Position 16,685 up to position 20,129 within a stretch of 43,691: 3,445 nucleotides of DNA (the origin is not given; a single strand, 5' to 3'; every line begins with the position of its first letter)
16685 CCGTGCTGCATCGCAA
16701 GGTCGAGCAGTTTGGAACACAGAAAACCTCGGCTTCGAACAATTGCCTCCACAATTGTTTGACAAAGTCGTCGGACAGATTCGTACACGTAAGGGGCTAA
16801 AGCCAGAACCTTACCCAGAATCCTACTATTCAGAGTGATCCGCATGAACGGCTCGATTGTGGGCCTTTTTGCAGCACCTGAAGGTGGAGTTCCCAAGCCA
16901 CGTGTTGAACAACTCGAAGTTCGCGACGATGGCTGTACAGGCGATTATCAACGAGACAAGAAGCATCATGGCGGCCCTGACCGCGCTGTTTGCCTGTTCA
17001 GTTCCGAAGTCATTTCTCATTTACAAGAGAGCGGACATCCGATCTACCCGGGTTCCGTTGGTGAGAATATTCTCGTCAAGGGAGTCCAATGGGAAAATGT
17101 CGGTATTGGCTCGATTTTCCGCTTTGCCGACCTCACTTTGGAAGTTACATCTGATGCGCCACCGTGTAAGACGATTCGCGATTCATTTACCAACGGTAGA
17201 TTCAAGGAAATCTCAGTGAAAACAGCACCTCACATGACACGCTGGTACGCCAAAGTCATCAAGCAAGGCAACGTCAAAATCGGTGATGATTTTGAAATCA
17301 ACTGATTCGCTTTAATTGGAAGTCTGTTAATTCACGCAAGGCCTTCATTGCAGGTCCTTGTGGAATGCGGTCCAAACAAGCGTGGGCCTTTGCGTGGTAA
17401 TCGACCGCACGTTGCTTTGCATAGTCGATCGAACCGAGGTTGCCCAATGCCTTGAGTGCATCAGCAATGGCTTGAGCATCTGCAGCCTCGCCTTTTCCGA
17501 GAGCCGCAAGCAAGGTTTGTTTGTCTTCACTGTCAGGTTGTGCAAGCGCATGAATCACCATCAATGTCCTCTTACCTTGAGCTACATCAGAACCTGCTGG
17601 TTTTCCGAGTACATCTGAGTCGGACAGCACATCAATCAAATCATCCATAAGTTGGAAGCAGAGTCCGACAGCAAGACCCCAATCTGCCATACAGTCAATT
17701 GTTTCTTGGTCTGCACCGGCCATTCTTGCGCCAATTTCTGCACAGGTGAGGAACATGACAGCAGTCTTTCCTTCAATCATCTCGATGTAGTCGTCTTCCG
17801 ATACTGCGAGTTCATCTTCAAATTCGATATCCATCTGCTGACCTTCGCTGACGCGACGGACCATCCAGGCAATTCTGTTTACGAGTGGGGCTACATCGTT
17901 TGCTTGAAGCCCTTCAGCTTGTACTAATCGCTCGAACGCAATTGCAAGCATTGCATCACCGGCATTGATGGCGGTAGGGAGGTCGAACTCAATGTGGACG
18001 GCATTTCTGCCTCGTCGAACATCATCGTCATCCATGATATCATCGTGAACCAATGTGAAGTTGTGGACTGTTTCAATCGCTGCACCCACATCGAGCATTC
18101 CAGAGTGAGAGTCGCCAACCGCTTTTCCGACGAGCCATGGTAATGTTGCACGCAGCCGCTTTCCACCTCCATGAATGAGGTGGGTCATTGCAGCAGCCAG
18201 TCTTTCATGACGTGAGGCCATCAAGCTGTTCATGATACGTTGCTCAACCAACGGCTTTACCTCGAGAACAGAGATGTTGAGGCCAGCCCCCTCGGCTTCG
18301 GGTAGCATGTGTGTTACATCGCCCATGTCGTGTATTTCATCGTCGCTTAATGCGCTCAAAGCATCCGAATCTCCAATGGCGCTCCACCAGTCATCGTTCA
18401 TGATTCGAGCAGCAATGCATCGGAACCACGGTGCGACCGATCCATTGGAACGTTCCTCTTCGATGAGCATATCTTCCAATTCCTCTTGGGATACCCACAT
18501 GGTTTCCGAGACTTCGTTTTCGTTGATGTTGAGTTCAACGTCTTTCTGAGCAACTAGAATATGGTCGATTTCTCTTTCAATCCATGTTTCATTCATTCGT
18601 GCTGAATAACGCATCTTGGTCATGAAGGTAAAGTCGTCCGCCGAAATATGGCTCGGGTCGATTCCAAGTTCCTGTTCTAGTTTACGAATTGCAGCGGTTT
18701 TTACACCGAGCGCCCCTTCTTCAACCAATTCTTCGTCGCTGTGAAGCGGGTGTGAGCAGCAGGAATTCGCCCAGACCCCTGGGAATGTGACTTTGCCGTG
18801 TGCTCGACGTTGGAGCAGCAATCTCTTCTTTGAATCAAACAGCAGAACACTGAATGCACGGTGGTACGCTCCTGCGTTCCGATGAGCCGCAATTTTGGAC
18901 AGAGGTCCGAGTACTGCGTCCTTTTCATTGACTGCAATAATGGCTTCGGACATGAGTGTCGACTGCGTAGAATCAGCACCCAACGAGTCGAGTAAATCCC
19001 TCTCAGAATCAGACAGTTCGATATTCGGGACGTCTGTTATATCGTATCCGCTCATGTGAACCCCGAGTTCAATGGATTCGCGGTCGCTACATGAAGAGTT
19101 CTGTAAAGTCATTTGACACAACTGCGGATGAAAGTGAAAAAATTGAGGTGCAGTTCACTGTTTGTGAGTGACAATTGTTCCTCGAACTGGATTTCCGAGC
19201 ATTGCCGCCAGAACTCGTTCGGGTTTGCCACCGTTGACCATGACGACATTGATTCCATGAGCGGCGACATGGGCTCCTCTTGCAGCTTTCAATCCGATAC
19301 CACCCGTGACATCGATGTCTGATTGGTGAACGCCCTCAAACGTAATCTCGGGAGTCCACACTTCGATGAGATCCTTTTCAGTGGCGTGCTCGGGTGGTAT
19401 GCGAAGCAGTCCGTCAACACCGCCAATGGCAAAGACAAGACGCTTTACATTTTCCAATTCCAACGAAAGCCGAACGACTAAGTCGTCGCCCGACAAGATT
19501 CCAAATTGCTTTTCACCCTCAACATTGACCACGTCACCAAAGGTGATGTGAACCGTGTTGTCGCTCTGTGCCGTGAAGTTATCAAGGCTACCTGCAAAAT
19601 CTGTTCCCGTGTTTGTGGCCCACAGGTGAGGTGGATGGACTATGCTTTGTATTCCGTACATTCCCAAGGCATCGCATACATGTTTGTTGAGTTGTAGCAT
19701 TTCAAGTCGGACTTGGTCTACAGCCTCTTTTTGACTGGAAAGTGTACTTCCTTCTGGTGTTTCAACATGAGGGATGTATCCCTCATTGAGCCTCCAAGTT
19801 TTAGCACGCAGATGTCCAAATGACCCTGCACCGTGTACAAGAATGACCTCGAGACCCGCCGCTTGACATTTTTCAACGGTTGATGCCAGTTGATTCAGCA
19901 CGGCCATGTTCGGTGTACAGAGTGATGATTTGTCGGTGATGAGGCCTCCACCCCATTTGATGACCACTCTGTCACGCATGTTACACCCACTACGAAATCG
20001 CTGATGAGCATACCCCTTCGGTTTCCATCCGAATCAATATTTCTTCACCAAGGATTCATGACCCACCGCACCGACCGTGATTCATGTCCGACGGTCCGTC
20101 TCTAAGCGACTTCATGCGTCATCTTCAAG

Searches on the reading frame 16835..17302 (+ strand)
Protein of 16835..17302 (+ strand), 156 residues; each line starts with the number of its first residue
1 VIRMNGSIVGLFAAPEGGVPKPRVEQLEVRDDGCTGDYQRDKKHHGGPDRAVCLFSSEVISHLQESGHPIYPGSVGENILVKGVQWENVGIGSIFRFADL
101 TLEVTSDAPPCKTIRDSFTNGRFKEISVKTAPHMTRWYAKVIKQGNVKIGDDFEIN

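Call 9: search_protein_families(library=pfam, proteins=[window:16835-17302:+], max_evalue=0.001)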
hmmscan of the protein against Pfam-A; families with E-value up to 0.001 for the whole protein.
window:16835-17302:+ (156 aa): 1 family
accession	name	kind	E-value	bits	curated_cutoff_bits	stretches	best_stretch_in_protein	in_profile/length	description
PF03473.23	MOSC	-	1.7e-22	80.1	22.7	1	41-153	1-119/120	MOSC domain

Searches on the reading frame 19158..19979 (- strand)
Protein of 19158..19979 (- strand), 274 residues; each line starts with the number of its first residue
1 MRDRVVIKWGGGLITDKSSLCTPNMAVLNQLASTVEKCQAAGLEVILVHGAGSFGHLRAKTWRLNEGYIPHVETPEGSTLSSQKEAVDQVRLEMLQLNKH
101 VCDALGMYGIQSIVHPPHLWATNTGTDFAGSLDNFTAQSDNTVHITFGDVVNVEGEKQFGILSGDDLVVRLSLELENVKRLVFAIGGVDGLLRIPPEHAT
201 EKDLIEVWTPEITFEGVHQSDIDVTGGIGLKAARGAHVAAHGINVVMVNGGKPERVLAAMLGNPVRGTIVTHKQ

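Call 9: search_protein_families(library=pfam, proteins=[window:19158-19979:-], max_evalue=0.001)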
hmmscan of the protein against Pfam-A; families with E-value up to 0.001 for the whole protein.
window:19158-19979:- (274 aa): 1 family
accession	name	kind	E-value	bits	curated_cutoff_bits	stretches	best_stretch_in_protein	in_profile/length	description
PF00696.33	AA_kinase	-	1.7e-18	67.7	24.9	1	4-249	2-234/234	Amino acid kinase family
